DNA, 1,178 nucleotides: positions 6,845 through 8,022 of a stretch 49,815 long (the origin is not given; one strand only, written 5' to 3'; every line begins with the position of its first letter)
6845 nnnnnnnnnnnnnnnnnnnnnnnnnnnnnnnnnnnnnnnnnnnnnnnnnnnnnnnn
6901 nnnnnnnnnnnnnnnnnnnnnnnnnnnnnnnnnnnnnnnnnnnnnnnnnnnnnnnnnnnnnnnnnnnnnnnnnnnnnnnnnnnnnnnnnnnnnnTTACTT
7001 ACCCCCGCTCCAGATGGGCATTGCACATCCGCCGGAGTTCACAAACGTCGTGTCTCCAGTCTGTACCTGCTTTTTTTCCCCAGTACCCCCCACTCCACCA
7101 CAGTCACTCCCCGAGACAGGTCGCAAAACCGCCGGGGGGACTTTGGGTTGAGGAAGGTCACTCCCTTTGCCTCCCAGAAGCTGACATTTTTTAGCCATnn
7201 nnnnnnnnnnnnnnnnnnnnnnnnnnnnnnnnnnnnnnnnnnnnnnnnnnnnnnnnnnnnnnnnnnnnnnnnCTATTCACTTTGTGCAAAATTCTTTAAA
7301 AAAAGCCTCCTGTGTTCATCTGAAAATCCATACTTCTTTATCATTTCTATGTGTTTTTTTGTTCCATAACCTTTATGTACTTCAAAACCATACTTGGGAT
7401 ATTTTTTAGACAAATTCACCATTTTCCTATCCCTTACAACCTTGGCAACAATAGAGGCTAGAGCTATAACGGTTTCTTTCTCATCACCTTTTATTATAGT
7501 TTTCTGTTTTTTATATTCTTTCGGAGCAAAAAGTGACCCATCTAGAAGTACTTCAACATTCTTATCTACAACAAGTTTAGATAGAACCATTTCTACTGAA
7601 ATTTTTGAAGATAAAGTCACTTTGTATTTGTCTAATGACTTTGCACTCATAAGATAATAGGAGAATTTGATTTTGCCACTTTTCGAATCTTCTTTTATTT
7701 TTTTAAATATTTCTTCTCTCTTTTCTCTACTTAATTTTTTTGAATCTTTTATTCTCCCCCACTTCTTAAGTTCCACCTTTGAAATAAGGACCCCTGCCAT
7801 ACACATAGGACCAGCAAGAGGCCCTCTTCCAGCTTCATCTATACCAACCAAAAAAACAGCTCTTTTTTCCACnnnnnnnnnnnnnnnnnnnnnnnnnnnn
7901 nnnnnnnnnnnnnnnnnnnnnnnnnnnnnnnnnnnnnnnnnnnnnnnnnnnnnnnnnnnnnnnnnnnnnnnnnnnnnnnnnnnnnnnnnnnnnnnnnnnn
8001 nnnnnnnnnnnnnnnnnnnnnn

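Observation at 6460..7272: Tandem pair of autonomous small-protein modules (Cys/His-rich 66 aa and Gly-rich 3-Cys 67 aa) with homologous 3' ends and a direct-repeat-flanked promoter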

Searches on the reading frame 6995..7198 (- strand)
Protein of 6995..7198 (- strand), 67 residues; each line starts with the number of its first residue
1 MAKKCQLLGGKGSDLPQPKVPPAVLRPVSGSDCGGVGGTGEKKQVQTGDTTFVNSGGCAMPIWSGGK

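Call 8: search_protein_families(library=pfam, proteins=[window:6995-7198:-], max_evalue=1)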
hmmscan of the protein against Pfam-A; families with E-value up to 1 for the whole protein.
window:6995-7198:- (67 aa): 0 families

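Call 12: find_homologous_proteins(query=window:6995-7198:-, max_evalue=0.01)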
Query window:6995-7198:- (67 aa): 1 proteins with E <= 0.01 among 1 candidates.
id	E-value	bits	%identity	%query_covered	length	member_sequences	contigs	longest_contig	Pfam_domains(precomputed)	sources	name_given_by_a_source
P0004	4.9e-37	143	99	100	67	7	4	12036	-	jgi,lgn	jgi:hypothetical protein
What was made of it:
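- Tried and rejected: ORF1 therefore had only the word-indexed search (call 12).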

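Call 16: find_encoding_contigs(protein=P0004, flank=10000)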
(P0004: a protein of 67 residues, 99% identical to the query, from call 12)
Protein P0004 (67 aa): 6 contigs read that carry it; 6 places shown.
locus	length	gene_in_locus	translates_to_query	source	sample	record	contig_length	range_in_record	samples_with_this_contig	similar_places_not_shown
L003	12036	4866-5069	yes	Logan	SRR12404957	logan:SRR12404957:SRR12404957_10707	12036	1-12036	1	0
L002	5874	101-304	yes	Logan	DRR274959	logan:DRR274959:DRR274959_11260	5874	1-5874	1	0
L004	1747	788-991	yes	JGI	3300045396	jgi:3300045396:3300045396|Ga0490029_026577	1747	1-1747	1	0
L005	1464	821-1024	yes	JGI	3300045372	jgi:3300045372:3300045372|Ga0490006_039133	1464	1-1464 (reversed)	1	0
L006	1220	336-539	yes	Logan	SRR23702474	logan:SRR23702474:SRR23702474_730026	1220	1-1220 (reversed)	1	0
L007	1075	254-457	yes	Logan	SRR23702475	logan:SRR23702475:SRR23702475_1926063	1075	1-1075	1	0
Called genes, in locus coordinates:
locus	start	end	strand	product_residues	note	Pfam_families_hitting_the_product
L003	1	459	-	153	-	?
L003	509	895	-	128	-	-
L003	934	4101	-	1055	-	PF02811:PHP, PF07733:DNA_pol3_alpha, PF17657:DNA_pol3_finger, PF14579:HHH_6, PF01336:tRNA_anti-codon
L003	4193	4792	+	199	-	PF01351:RNase_HII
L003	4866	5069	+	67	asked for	-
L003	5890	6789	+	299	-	PF01029:NusB, PF00293:NUDIX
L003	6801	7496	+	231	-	PF22935:RM44_endonuclase, PF14622:Ribonucleas_3_3, PF00636:Ribonuclease_3, PF00035:dsrm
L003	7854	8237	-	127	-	-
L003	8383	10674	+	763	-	PF00005:ABC_tran (faint), PF02463:SMC_N, PF13175:AAA_15, PF13476:AAA_23, PF13304:AAA_21 (weak)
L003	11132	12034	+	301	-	?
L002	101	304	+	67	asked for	-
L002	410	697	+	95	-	-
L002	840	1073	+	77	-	PF01783:Ribosomal_L32p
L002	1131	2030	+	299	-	PF01029:NusB, PF00293:NUDIX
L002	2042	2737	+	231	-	PF22935:RM44_endonuclase, PF14622:Ribonucleas_3_3, PF00636:Ribonuclease_3, PF00035:dsrm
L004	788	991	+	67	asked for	-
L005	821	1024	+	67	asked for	-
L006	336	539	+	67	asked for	-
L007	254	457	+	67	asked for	-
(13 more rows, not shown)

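Call 33: search_protein_families(library=ncbifam, proteins=[window:6998-7198:-], max_evalue=1)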
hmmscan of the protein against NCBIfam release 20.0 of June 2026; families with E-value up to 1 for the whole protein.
window:6998-7198:- (67 aa): 0 families

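Call 35: search_solved_structures(query=window:6998-7198:-, max_evalue=10)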
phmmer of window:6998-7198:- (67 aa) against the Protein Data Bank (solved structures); distinct sequences matched with E-value up to 10: 1.
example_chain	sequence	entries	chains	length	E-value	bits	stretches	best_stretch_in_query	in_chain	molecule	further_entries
2yg8_A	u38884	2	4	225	0.46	14.2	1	3-44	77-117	DNA-3-methyladenine glycosidase II, putative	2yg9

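Call 39: find_related_loci(query=window:6998-7198:-, collection=genome_contigs, flank=10000)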
Query window:6998-7198:- (67 aa) in genome_contigs; peptide patterns used: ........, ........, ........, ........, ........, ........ (x = any residue, [..] = any of these).
479 stretches matched a pattern, but none encodes a relative of the query by tblastn (E <= 1e-3).
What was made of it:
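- ORF1 is absent from the GTDB species representatives (call 39).
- Tried and rejected: ORF1 was not found in the GTDB representatives (call 39).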

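Call 45: predict_structure(protein=window:6998-7198:-)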
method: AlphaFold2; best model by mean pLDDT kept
length: 67 residues; sequences in the alignment: 1
mean_pLDDT: 53.6   pTM: 0.29
mean pLDDT of the five models: 53.6, 53.3, 45.2, 38.1, 35.6
residues with pLDDT >= 90: 0; 70-90: 8; 50-70: 23; < 50: 36
segments of 3 or more residues with pLDDT < 50: 1-6, 9-18, 26-39, 65-67
pLDDT, mean of each block of 10 residues (from residue 1): 45 48 48 47 70 65 53
secondary structure, 60 per line:
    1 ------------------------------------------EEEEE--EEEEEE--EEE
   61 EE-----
elements in order: E43-47 E50-55 E58-62

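Call 58: search_protein_families(library=phrogs, proteins=[window:6998-7198:-], max_evalue=1)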
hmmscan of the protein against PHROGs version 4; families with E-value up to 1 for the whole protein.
window:6998-7198:- (67 aa): 0 families

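Call 59: search_protein_families(library=padloc, proteins=[window:6998-7198:-], max_evalue=1)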
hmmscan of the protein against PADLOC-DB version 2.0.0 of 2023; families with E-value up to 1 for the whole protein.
window:6998-7198:- (67 aa): 0 families

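Call 60: find_related_loci(query=window:6998-7198:-, collection=metagenome_contigs, flank=3000)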
Query window:6998-7198:- (67 aa) in metagenome_contigs; peptide patterns used: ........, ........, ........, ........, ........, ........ (x = any residue, [..] = any of these).
600 stretches matched a pattern, but none encodes a relative of the query by tblastn (E <= 1e-3).
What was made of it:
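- Tried and rejected: It was also not found in the metagenome contigs (call 60), but that scan returned 600 candidate stretches, which may be a row limit, so the negative is weak.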

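Call 72: search_dna_similar(query=window:6998-7198:-, collection=phages, mode=protein, max_evalue=1, max_rows=5)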
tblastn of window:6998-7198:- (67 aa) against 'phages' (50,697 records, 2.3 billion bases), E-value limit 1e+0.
No match.

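Call 74: search_dna_similar(query=window:6998-7198:-, collection=plasmids, mode=protein, max_evalue=1, max_rows=5)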
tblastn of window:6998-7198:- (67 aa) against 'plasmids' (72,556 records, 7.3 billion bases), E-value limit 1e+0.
No match.

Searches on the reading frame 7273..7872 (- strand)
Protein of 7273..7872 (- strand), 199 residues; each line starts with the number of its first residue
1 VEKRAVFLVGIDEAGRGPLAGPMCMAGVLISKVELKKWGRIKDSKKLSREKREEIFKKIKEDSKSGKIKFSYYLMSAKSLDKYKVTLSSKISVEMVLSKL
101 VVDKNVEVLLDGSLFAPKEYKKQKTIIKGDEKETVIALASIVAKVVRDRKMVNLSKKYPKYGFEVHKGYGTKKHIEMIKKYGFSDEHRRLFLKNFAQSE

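Call 8: search_protein_families(library=pfam, proteins=[window:7273-7872:-], max_evalue=1)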
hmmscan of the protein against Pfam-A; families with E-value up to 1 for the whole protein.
window:7273-7872:- (199 aa): 1 family
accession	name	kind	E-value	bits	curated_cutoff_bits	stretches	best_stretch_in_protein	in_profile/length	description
PF01351.25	RNase_HII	-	3.8e-38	131.8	25.8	1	9-191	1-196/199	Ribonuclease HII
